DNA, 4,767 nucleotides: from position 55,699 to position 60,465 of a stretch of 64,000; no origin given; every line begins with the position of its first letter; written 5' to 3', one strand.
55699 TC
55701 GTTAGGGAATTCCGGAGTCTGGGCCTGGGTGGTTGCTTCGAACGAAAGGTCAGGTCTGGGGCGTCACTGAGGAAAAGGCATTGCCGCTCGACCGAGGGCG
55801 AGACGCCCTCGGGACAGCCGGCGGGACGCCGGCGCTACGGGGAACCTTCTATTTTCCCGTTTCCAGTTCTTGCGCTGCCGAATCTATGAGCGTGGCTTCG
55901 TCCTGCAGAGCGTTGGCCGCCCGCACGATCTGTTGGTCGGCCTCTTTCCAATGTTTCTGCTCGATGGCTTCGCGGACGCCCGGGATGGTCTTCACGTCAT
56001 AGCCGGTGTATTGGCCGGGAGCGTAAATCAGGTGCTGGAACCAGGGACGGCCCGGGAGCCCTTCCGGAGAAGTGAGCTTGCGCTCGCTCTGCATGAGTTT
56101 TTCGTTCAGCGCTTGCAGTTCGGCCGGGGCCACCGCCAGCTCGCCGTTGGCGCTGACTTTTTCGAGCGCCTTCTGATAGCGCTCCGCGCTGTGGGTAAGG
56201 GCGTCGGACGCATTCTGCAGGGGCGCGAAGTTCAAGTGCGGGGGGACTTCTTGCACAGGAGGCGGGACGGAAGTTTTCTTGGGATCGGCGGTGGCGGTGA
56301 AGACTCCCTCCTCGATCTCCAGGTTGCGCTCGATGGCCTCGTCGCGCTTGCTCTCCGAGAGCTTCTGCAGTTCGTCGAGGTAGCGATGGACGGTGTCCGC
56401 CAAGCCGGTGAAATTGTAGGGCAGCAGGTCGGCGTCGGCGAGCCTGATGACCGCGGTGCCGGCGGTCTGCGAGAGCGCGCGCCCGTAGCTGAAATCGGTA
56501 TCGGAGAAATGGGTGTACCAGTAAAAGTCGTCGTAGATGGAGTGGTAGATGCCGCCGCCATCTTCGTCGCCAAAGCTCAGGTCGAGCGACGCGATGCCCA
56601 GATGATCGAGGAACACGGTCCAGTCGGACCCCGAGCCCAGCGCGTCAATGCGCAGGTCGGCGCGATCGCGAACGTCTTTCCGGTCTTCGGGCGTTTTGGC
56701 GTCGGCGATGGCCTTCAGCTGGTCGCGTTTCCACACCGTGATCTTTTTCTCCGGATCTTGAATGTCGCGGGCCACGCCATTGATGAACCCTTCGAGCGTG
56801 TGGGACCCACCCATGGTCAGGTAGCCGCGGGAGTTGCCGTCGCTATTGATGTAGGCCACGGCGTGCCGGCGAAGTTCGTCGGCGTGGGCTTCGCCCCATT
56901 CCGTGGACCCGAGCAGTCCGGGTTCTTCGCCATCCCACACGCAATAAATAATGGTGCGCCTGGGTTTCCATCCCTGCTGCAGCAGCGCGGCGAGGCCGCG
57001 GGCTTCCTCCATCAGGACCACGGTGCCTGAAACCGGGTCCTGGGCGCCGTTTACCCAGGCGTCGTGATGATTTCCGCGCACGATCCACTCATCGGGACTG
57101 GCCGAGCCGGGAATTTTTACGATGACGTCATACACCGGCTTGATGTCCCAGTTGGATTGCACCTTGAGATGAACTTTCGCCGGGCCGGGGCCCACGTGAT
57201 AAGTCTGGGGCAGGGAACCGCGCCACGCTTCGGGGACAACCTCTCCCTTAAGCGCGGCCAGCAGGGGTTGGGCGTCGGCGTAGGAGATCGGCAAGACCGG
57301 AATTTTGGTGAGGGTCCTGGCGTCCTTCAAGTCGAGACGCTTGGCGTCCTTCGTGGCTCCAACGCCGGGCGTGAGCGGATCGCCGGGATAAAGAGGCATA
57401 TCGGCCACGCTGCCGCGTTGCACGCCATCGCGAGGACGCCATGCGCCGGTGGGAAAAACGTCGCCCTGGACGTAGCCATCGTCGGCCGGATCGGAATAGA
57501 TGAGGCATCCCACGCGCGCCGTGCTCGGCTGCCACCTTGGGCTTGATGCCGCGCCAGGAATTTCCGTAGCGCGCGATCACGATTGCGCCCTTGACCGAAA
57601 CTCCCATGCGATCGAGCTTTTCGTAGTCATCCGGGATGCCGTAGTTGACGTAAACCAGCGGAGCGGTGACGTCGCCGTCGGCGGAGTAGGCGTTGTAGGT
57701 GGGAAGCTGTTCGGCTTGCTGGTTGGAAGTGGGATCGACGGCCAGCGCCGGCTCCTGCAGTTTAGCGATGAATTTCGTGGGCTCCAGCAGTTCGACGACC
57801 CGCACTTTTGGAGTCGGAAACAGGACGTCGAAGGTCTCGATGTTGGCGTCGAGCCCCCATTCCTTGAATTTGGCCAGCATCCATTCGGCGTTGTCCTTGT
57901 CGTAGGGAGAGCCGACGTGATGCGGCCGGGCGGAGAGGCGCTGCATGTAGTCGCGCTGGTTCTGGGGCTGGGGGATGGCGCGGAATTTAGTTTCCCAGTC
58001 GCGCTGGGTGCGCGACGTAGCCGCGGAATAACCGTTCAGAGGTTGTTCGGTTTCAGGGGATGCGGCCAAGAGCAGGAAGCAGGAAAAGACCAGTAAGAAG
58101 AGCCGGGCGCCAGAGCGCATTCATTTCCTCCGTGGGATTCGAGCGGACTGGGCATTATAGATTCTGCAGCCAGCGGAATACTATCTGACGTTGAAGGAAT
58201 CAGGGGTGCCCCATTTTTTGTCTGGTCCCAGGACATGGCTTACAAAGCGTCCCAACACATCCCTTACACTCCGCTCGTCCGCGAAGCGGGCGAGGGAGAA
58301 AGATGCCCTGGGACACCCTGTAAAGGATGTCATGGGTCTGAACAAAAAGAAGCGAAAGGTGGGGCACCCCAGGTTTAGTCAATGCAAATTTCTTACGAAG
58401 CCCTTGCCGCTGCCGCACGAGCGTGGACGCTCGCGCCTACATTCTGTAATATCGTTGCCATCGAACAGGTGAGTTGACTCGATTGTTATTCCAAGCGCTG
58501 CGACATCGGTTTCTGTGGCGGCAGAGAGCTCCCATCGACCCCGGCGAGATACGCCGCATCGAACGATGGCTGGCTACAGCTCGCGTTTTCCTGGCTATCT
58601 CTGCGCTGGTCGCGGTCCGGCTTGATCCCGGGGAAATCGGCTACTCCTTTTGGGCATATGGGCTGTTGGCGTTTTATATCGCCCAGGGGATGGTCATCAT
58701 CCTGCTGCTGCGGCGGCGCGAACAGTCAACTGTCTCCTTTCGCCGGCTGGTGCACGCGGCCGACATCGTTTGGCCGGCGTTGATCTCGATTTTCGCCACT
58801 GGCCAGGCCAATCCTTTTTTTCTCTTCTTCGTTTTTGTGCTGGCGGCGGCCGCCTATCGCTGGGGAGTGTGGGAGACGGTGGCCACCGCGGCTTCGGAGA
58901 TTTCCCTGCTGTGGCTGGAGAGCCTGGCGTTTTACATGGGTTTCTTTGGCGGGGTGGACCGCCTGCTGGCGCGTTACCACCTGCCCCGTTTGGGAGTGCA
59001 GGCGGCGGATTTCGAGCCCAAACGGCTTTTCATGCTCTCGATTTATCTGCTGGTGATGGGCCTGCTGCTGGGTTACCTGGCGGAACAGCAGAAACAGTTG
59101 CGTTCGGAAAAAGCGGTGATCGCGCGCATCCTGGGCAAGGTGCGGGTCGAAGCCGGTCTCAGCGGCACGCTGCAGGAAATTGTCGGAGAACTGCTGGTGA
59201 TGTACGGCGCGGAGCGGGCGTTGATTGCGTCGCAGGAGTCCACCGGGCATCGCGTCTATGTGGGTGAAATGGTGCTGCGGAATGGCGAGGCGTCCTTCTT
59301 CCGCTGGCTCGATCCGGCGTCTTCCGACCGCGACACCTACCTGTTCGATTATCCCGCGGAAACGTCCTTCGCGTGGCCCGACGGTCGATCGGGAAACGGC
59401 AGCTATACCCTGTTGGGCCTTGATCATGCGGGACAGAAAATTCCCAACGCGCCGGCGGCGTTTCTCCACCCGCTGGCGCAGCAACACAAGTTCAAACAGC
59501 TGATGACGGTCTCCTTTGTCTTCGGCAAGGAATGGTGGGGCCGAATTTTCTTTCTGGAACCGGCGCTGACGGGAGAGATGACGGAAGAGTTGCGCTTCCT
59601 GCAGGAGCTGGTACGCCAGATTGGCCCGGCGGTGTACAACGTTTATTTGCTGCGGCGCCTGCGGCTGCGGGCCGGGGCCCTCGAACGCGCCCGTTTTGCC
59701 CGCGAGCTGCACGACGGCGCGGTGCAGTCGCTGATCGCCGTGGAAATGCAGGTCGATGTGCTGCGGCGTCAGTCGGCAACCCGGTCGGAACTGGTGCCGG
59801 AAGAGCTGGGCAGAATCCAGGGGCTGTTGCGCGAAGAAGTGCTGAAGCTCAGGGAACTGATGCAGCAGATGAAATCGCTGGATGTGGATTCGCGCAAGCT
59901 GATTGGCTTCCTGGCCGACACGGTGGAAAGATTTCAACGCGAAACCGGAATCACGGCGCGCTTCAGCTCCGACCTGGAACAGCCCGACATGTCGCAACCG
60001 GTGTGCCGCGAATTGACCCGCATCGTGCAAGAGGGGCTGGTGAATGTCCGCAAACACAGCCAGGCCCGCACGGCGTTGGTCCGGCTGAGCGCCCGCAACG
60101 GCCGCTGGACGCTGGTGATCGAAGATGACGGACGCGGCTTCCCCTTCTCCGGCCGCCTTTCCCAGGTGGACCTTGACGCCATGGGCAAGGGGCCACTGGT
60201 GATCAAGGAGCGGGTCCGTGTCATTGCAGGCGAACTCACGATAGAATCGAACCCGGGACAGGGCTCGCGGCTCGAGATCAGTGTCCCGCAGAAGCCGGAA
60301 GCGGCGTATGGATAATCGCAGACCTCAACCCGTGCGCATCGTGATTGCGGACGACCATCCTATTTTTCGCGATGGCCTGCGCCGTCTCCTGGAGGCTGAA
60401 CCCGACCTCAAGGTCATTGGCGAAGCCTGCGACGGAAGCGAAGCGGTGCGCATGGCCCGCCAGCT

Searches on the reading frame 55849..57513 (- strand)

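Call 63: search_protein_families(library=pfam, proteins=[window:55849-57513:-], max_evalue=0.00001)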
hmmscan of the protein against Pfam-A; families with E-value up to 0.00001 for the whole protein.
window:55849-57513:- (554 aa): 2 families
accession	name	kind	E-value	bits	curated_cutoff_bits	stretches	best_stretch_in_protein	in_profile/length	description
PF04253.20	TFR_dimer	-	1.6e-31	109.3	27.1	1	427-542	1-119/121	Transferrin receptor-like dimerisation domain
PF04389.22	Peptidase_M28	-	7.2e-17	62.2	21.3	1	130-330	2-174/193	Peptidase family M28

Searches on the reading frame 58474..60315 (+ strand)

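Call 63: search_protein_families(library=pfam, proteins=[window:58474-60315:+], max_evalue=0.00001)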
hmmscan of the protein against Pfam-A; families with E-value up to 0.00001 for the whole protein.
window:58474-60315:+ (613 aa): 2 families
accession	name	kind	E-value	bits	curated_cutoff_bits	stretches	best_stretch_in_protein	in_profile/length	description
PF07730.19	HisKA_3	-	6.9e-12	46.2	24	1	404-467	1-64/68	Histidine kinase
PF02518.31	HATPase_c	-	2.7e-09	37.9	26.4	1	513-607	5-110/111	Histidine kinase-, DNA gyrase B-, and HSP90-like ATPase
